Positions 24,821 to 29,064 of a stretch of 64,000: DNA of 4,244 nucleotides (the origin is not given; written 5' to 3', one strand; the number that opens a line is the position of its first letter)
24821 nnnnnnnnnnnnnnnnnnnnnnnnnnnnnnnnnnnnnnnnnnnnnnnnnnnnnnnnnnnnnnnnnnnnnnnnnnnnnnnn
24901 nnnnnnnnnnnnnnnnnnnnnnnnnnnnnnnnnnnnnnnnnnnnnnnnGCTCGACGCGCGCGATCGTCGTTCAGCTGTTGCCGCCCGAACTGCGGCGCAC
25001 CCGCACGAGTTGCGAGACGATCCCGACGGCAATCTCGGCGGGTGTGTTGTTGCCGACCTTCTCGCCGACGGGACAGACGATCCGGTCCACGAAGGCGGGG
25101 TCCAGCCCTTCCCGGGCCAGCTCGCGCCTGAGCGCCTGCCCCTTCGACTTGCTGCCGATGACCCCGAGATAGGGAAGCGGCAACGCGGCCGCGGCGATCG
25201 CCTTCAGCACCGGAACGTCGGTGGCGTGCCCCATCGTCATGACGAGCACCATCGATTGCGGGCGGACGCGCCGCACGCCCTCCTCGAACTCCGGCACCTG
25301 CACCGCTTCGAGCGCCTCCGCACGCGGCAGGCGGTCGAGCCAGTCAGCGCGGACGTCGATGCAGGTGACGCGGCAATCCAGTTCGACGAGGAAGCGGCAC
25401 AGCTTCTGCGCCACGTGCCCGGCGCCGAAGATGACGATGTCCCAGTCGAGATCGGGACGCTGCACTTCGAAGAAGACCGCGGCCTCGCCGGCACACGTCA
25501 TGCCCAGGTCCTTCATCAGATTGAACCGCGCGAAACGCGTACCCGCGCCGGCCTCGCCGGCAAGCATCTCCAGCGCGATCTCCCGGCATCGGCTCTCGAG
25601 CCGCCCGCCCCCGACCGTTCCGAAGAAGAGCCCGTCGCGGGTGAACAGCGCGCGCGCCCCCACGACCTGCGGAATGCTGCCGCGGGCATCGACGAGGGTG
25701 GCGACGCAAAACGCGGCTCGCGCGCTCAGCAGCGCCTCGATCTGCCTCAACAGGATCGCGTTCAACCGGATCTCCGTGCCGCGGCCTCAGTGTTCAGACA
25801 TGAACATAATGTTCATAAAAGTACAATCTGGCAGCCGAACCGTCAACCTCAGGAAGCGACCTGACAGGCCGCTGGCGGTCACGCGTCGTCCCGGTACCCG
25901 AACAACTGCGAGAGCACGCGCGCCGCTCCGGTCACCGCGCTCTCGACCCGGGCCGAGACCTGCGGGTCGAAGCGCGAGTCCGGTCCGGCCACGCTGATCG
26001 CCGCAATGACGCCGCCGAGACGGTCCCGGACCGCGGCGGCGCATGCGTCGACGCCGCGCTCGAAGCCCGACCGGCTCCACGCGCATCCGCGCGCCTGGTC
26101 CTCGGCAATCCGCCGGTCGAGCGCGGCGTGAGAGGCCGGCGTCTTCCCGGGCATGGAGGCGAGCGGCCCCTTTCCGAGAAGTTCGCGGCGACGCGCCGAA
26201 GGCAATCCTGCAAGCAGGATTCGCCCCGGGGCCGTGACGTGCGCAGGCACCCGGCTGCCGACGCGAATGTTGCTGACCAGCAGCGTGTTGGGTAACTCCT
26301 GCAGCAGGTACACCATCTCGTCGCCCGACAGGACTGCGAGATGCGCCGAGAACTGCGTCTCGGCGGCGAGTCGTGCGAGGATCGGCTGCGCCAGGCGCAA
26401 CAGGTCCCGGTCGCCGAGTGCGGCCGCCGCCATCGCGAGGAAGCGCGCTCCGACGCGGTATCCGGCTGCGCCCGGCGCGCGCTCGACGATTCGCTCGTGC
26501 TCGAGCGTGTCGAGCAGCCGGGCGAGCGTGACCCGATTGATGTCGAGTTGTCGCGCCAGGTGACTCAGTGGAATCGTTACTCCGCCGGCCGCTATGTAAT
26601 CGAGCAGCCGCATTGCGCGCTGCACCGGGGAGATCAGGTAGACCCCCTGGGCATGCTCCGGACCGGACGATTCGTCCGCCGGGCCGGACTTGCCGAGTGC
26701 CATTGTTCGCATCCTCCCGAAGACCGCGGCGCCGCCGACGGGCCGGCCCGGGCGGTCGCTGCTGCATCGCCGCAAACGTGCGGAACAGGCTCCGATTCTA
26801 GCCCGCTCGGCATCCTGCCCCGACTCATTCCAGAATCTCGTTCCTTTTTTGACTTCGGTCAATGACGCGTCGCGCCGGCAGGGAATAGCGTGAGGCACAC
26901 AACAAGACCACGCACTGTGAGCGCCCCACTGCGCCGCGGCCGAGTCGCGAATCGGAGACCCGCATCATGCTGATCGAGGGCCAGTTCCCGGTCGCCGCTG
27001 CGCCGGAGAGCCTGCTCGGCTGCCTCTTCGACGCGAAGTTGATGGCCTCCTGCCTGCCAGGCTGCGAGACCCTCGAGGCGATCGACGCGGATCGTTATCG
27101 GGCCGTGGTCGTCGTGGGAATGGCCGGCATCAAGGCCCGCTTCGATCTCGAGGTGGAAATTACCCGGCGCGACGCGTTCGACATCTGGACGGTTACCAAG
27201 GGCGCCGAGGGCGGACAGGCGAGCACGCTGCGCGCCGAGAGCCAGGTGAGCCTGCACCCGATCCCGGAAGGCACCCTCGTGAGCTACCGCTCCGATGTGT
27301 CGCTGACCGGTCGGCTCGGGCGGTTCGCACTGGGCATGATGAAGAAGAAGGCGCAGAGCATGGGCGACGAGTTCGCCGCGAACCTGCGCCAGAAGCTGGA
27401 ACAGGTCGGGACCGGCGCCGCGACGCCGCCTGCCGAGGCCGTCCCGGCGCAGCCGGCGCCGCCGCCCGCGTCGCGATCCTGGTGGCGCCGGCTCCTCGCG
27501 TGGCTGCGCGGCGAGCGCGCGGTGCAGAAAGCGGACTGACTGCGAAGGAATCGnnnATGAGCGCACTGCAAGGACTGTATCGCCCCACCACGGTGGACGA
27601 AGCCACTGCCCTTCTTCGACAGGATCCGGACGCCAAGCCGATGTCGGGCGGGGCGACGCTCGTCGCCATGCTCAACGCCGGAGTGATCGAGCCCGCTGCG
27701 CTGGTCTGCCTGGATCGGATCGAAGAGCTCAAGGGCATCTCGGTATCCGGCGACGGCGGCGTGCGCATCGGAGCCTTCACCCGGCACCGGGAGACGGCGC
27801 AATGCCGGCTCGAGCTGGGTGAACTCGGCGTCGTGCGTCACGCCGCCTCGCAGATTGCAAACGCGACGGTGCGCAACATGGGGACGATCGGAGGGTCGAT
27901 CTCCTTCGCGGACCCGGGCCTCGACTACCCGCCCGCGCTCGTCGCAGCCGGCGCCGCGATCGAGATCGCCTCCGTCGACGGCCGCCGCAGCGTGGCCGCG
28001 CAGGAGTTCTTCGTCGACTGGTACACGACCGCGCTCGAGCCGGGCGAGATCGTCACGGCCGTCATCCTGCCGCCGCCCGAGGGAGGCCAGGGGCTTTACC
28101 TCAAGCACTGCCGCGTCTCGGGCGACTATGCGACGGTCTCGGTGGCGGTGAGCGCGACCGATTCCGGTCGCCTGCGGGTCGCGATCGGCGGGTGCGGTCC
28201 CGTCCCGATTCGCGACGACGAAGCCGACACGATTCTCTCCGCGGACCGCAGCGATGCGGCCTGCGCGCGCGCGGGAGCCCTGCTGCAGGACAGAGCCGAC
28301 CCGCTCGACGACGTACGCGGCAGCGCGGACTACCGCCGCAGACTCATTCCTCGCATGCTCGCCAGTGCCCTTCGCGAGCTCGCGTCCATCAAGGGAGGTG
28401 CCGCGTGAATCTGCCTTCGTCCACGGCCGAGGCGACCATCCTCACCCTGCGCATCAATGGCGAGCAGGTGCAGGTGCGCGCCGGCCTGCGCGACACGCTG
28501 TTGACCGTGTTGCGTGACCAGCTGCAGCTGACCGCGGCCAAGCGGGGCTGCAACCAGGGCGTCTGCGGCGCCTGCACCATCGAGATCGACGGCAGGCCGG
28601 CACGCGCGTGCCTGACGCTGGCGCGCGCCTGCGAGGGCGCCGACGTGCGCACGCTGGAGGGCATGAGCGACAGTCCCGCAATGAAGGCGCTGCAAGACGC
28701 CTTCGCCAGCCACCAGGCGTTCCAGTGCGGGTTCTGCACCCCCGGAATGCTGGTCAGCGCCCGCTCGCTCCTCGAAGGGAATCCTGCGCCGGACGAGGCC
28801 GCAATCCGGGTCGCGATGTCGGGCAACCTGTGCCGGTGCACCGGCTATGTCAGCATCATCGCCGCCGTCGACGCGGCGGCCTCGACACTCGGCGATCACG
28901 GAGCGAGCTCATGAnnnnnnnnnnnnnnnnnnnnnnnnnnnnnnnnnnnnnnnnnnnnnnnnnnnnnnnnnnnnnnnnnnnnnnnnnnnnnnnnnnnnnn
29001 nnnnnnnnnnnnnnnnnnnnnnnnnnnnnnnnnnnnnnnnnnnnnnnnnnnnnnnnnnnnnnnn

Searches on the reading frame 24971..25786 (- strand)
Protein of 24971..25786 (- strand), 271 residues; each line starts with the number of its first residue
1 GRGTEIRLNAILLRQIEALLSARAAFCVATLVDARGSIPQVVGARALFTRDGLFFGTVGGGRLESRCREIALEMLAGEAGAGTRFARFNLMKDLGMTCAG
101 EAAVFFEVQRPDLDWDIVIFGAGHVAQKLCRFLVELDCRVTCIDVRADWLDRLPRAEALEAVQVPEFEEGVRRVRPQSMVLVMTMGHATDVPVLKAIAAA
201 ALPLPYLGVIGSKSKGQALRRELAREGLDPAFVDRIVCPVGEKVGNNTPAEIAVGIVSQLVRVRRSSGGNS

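Call 36: search_protein_families(library=pfam, proteins=[window:24971-25786:-])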
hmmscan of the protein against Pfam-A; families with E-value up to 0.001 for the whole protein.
window:24971-25786:- (271 aa): 2 families
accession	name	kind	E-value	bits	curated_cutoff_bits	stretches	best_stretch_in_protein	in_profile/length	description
PF13478.12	XdhC_C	-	3.4e-33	115.3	29.7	1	117-260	1-125/125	XdhC Rossmann domain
PF02625.21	XdhC_CoxI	-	1.6e-15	57.2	24.3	1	20-79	2-62/68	XdhC and CoxI family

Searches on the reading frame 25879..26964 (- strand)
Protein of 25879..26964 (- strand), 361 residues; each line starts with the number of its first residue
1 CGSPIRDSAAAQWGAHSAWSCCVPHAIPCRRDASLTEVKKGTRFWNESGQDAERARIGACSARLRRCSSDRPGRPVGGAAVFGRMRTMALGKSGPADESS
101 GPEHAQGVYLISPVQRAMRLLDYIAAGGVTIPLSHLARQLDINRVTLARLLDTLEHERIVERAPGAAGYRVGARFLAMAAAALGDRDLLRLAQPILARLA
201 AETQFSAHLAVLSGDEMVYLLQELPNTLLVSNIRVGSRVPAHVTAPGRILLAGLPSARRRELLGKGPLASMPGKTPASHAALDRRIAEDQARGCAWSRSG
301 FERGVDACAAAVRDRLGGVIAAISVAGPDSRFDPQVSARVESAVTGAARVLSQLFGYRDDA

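Call 36: search_protein_families(library=pfam, proteins=[window:25879-26964:-])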
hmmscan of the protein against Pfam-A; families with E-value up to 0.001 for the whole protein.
window:25879-26964:- (361 aa): 4 families
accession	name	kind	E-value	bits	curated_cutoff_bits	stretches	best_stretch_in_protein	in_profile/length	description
PF01614.24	IclR_C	-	1.3e-30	106.7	24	1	181-352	2-173/174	Bacterial transcriptional regulator IclR C-terminal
PF09339.16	HTH_IclR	-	9.9e-09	35.3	22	1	114-163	2-51/52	IclR helix-turn-helix domain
PF25213.1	HVO_A0261_N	-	0.00037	20.7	35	0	134-170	28-62/86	HVO_A0261 N-terminal domain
PF02082.26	Rrf2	-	0.0004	21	30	1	115-170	6-64/132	Iron-dependent Transcriptional regulator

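Call 45: search_protein_families(library=ncbifam, proteins=[window:25879-26964:-], max_evalue=1e-10)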
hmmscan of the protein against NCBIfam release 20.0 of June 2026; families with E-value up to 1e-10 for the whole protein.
window:25879-26964:- (361 aa): 7 families
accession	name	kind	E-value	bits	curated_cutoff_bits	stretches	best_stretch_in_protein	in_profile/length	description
TIGR02431.1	pcaR_pcaU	subfamily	2.7e-37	128.4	284.75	1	111-335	5-227/248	beta-ketoadipate pathway transcriptional regulators, PcaR/PcaU/PobR family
NF045644.1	TransRegBhcR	equivalog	1.8e-34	119.2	350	1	111-356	22-266/267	HTH-type transcriptional regulator BhcR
NF011671.1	PRK15090.1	equivalog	1.1e-25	90.3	275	1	111-358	10-256/256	DNA-binding transcriptional regulator KdgR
NF008601.2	PRK11569.1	equivalog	1.6e-23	83.3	380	1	111-356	26-273/276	glyoxylate bypass operon transcriptional repressor IclR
NF007548.0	PRK10163.1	equivalog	7.6e-19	67.9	406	1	114-357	24-267/271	HTH-type transcriptional repressor AllR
NF007339.0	PRK09834.1-1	equivalog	3.2e-13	49.6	299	1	98-303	10-213/271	DNA-binding transcriptional regulator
NF007342.0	PRK09834.1-4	equivalog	1e-12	47.6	251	1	111-263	11-163/263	DNA-binding transcriptional regulator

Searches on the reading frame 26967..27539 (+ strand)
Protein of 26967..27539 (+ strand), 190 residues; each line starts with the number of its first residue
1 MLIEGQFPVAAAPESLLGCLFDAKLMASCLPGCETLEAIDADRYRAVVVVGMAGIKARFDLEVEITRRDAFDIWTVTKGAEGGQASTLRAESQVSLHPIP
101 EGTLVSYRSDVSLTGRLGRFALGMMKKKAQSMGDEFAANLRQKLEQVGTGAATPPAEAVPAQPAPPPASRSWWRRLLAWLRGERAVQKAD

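Call 36: search_protein_families(library=pfam, proteins=[window:26967-27539:+])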
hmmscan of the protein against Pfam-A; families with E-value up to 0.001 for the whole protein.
window:26967-27539:+ (190 aa): 2 families
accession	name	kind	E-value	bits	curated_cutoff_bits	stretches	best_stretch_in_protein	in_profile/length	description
PF06240.19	COXG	-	3.1e-16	59.8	22.2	1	5-144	1-139/140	Carbon monoxide dehydrogenase subunit G (CoxG)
PF10604.15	Polyketide_cyc2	-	2.5e-06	28.3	27.4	1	5-145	6-142/142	Polyketide cyclase / dehydrase and lipid transport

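Call 45: search_protein_families(library=ncbifam, proteins=[window:26967-27539:+], max_evalue=1e-10)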
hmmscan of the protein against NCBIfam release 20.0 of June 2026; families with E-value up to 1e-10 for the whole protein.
window:26967-27539:+ (190 aa): 0 families

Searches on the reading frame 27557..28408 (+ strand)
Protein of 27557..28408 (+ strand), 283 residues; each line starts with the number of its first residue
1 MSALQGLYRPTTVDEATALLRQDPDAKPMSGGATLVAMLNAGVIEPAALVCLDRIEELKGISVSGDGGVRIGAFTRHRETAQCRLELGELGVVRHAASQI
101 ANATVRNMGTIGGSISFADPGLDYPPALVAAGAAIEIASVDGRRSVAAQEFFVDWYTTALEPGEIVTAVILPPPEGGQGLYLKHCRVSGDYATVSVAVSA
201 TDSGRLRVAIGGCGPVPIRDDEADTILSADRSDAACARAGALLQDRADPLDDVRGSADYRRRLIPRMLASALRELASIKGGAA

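Call 36: search_protein_families(library=pfam, proteins=[window:27557-28408:+])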
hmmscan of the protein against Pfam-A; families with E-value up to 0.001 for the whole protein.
window:27557-28408:+ (283 aa): 2 families
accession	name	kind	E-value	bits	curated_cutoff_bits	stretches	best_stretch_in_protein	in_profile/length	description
PF00941.27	FAD_binding_5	-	3.2e-46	157.7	27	1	7-173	5-169/170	FAD binding domain in molybdopterin dehydrogenase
PF03450.22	CO_deh_flav_C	-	1e-12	48.5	25.5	1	186-274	8-101/102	CO dehydrogenase flavoprotein C-terminal domain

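Call 45: search_protein_families(library=ncbifam, proteins=[window:27557-28408:+], max_evalue=1e-10)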
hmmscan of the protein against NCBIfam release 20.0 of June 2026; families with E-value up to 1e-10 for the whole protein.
window:27557-28408:+ (283 aa): 6 families
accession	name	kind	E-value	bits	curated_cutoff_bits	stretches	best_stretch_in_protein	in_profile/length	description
NF041019.1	glyceraldDH_beta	equivalog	9.3e-65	218.6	350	1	6-274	7-279/280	glyceraldehyde dehydrogenase subunit beta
NF043083.1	XdhB_XDHase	equivalog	3.5e-41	141.2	310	1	3-276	3-284/289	xanthine dehydrogenase subunit XdhB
NF007427.0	PRK09971.1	equivalog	2e-36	125.7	287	1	4-280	4-288/292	xanthine dehydrogenase FAD-binding subunit XdhB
TIGR02963.1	xanthine_xdhA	equivalog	1.2e-33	116.5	467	1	7-269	195-462/468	xanthine dehydrogenase small subunit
TIGR03195.1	4hydrxCoA_B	equivalog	3.2e-29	102.1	404.55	2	7-115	7-114/321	4-hydroxybenzoyl-CoA reductase subunit beta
TIGR03199.1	pucC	equivalog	3.4e-21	75.7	306.05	1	10-262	1-256/264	xanthine dehydrogenase subunit C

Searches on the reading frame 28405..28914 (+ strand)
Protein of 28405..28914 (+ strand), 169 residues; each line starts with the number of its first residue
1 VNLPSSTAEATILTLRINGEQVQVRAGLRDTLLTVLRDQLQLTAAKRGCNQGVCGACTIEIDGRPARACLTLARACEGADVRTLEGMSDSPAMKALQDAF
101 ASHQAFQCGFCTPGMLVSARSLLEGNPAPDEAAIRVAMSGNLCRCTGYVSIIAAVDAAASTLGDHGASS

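Call 36: search_protein_families(library=pfam, proteins=[window:28405-28914:+])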
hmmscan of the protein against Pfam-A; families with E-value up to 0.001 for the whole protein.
window:28405-28914:+ (169 aa): 4 families
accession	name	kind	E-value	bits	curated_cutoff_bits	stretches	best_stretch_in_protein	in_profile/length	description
PF01799.25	Fer2_2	-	1.7e-29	102.2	30.3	1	83-155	1-74/75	[2Fe-2S] binding domain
PF13085.11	Fer2_3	-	1.5e-09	38.2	27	1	32-96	35-98/107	2Fe-2S iron-sulfur cluster binding domain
PF00111.32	Fer2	-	7.3e-07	29.5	21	1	16-65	2-52/77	2Fe-2S iron-sulfur cluster binding domain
PF13510.11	Fer2_4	-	1.3e-05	25.6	22.8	1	13-83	4-79/82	2Fe-2S iron-sulfur cluster binding domain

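Call 45: search_protein_families(library=ncbifam, proteins=[window:28405-28914:+], max_evalue=1e-10)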
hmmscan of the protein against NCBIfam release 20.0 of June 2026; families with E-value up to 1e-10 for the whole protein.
window:28405-28914:+ (169 aa): 10 families
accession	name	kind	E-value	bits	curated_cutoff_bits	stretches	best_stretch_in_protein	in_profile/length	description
NF041020.1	glyceraldDH_gamma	equivalog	2.6e-47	160.5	290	1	8-162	8-162/164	glyceraldehyde dehydrogenase subunit gamma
NF043084.2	XdhC_XDHase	equivalog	2.6e-46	156.9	217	1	13-158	3-149/151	xanthine dehydrogenase subunit XdhC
TIGR03193.1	4hydroxCoAred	equivalog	4.3e-46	156.5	257.8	1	12-159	1-148/148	4-hydroxybenzoyl-CoA reductase subunit gamma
TIGR03311.1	Se_dep_XDH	equivalog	6.8e-45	153.5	830.45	1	15-163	3-148/848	selenium-dependent xanthine dehydrogenase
TIGR03198.1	pucE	equivalog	1.4e-43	147.9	254.3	1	13-158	4-148/151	xanthine dehydrogenase subunit E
NF045668.1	pterin_aldehy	equivalog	2.2e-43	148.5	1100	1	14-162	4-155/905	molybdopterin-dependent aldehyde oxidoreductase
NF008514.0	PRK11433.1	equivalog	5e-40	137.3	322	1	7-160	47-215/218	aldehyde dehydrogenase iron-sulfur subunit PaoA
NF007387.0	PRK09908.1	equivalog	4.6e-36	123.7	212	1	9-158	5-155/159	xanthine dehydrogenase iron sulfur-binding subunit XdhC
TIGR02963.1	xanthine_xdhA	equivalog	2e-34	119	467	1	20-160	8-159/468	xanthine dehydrogenase small subunit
TIGR02969.1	mam_aldehyde_ox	subfamily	5.4e-26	90.4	1912.3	1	16-158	6-160/1330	aldehyde oxidase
